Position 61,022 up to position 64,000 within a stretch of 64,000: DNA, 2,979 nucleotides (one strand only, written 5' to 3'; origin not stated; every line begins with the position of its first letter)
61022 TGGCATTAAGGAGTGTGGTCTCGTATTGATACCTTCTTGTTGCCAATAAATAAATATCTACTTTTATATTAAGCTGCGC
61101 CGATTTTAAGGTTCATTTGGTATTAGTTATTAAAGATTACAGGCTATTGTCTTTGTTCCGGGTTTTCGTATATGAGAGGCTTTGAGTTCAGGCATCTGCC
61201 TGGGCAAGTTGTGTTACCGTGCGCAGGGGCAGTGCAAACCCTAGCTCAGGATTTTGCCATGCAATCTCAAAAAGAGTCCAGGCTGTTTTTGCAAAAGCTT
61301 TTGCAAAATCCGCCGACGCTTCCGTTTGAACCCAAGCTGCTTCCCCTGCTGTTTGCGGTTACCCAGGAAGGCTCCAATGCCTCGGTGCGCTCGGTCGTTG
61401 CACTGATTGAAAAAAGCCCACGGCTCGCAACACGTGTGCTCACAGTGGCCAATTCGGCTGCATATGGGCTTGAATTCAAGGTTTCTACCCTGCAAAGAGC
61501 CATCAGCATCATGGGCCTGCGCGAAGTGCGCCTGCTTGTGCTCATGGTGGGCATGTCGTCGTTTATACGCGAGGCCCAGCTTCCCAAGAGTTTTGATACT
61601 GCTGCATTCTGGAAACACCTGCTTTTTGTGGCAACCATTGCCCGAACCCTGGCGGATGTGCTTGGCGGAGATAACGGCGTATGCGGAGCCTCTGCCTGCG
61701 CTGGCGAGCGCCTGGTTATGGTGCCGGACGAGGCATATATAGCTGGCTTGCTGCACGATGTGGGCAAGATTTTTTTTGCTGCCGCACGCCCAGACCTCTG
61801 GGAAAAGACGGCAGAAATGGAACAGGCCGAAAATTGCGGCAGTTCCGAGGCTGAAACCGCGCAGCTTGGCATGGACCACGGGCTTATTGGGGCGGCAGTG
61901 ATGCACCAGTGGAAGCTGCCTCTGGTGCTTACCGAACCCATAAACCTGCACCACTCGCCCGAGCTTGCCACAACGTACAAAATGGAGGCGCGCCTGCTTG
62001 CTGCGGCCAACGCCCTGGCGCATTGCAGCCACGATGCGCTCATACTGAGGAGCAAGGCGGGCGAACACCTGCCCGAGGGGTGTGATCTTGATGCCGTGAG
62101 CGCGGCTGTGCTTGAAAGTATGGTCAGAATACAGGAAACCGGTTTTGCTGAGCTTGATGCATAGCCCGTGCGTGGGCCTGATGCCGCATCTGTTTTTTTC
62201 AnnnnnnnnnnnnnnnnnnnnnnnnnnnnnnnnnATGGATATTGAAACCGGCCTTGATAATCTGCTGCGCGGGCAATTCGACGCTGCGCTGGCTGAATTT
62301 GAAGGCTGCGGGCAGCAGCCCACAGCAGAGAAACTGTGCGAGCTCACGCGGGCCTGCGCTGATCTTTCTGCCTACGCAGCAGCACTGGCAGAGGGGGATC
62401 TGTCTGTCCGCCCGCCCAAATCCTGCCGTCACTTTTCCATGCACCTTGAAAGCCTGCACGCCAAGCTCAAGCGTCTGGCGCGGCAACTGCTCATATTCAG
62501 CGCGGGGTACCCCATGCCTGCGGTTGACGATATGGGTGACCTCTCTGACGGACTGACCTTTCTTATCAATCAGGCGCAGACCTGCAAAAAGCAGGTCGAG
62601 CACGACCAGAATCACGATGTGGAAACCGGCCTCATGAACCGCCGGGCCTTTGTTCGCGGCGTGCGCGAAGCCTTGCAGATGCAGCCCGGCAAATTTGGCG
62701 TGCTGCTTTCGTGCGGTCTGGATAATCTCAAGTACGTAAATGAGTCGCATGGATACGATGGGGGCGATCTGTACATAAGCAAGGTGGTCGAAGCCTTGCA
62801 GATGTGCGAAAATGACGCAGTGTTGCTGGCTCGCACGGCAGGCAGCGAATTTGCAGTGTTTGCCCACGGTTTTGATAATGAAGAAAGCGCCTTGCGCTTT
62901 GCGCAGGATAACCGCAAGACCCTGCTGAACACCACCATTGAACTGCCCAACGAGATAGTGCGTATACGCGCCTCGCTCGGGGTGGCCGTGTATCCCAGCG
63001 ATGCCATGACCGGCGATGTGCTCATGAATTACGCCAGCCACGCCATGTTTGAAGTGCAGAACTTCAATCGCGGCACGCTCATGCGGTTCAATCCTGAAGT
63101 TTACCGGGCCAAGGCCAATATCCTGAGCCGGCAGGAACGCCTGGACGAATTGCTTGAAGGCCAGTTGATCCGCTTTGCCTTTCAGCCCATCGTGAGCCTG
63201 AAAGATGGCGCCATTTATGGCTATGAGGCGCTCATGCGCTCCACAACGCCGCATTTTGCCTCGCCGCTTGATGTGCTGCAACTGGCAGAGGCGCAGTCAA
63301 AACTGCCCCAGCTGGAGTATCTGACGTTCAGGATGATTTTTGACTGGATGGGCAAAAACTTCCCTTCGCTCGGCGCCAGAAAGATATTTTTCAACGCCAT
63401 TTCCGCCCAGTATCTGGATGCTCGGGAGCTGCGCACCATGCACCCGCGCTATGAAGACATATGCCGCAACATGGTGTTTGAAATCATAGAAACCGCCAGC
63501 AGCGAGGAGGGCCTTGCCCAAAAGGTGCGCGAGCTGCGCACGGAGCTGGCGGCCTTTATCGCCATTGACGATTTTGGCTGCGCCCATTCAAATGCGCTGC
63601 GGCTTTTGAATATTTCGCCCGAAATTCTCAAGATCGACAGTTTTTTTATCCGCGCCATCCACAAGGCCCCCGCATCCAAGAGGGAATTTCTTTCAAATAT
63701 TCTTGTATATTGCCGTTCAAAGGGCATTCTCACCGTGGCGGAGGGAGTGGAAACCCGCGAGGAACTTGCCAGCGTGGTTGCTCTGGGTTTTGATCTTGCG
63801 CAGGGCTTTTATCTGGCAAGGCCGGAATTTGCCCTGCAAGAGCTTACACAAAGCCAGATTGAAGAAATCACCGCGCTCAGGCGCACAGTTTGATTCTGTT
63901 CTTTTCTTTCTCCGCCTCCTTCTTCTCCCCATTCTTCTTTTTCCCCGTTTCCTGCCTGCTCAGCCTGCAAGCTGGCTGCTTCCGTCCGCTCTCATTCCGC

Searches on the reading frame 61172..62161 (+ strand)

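Call 5: search_protein_families(library=pfam, proteins=[window:61172-62161:+], max_evalue=1)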
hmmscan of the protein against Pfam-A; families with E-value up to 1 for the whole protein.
window:61172-62161:+ (330 aa): 4 families
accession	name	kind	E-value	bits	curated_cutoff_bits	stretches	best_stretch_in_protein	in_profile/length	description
PF08668.18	HDOD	-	5.6e-45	153.7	22.9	1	60-263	11-196/196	HDOD domain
PF01966.28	HD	-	6e-08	33.4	22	1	147-282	2-113/116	HD domain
PF18019.7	Cas3_HD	-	0.0032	17.9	23.1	1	146-274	15-143/207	Cas3, HD domain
PF03601.19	Cons_hypoth698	-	0.045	13.1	24.5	1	89-178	42-131/304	Conserved hypothetical protein 698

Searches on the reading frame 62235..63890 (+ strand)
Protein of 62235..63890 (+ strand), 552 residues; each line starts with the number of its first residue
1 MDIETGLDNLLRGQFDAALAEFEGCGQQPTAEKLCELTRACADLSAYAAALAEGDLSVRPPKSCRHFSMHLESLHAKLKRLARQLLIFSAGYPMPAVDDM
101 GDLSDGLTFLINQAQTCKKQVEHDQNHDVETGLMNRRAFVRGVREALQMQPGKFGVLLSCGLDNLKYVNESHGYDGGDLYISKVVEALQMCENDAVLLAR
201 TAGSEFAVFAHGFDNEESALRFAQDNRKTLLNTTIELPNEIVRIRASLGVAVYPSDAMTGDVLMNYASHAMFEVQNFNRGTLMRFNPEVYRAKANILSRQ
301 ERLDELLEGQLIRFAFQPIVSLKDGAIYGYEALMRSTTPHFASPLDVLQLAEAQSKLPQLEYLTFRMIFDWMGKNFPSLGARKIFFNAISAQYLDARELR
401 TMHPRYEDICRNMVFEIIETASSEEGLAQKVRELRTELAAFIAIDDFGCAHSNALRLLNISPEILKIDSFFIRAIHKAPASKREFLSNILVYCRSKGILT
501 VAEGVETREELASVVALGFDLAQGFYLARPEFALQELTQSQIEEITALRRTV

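Call 5: search_protein_families(library=pfam, proteins=[window:62235-63890:+], max_evalue=1)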
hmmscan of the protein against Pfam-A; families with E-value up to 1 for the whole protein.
window:62235-63890:+ (552 aa): 3 families
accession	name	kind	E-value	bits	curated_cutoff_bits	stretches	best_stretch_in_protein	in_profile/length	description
PF00563.25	EAL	-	4.2e-39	134.8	31.3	1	301-530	2-236/236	EAL domain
PF00990.26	GGDEF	-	2.3e-20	73.4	23.8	1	126-276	2-156/161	Diguanylate cyclase, GGDEF domain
PF05630.16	NPP1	-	0.051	14.1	21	1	85-125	11-51/197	Necrosis inducing protein (NPP1)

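Call 16: find_encoding_contigs(protein=window:62235-63890:+, flank=10000, max_places=4)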
Protein window:62235-63890:+ (552 aa): 23 contigs read that carry it; 4 places shown.
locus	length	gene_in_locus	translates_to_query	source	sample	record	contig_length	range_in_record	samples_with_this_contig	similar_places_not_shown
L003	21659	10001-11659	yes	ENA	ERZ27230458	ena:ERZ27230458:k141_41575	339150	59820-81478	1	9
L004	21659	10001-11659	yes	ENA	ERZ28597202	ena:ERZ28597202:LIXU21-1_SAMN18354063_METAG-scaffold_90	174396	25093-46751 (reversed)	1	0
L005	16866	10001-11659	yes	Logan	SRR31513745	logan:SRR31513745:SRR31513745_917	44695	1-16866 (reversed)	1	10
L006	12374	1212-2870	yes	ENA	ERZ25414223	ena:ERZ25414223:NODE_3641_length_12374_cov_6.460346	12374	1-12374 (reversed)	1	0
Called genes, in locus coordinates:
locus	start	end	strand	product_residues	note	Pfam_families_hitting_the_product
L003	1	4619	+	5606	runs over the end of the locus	PF00668:Condensation, PF00501:AMP-binding, PF13193:AMP-binding_C, PF00550:PP-binding, PF00668:Condensation, PF00550:PP-binding, PF00668:Condensation, PF00501:AMP-binding, +11 more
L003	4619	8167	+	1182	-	PF00501:AMP-binding, PF13489:Methyltransf_23, PF08241:Methyltransf_11, PF08242:Methyltransf_12, PF13649:Methyltransf_25, PF00501:AMP-binding, PF00550:PP-binding, PF00975:Thioesterase, +4 more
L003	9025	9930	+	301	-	PF08668:HDOD, PF01966:HD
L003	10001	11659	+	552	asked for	PF00990:GGDEF, PF00563:EAL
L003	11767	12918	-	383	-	PF11871:DUF3391, PF13487:HD_5, PF01966:HD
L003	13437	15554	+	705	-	PF04879:Molybdop_Fe4S4, PF00384:Molybdopterin, PF01568:Molydop_binding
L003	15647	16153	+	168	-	PF12838:Fer4_7 (weak), PF13237:Fer4_10 (weak), PF13247:Fer4_11, PF14697:Fer4_21 (weak), PF12838:Fer4_7 (weak), PF13187:Fer4_9 (weak), PF00037:Fer4 (weak), PF12797:Fer4_2 (weak), +2 more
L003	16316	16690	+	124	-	PF00507:Oxidored_q4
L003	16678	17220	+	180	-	PF01058:Oxidored_q6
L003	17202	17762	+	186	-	PF00329:Complex1_30kDa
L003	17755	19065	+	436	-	PF00346:Complex1_49kDa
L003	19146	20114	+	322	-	PF00146:NADHdh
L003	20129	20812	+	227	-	PF13183:Fer4_8 (faint), PF13534:Fer4_17 (faint), PF14697:Fer4_21 (faint), PF12797:Fer4_2 (faint), PF13237:Fer4_10 (weak), PF12838:Fer4_7, PF13187:Fer4_9 (weak), PF00037:Fer4, +2 more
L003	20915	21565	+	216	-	PF00499:Oxidored_q3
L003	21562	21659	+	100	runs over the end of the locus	PF00420:Oxidored_q2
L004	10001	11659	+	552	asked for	PF00990:GGDEF, PF00563:EAL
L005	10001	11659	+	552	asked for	PF00990:GGDEF, PF00563:EAL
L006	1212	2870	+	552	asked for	PF00990:GGDEF, PF00563:EAL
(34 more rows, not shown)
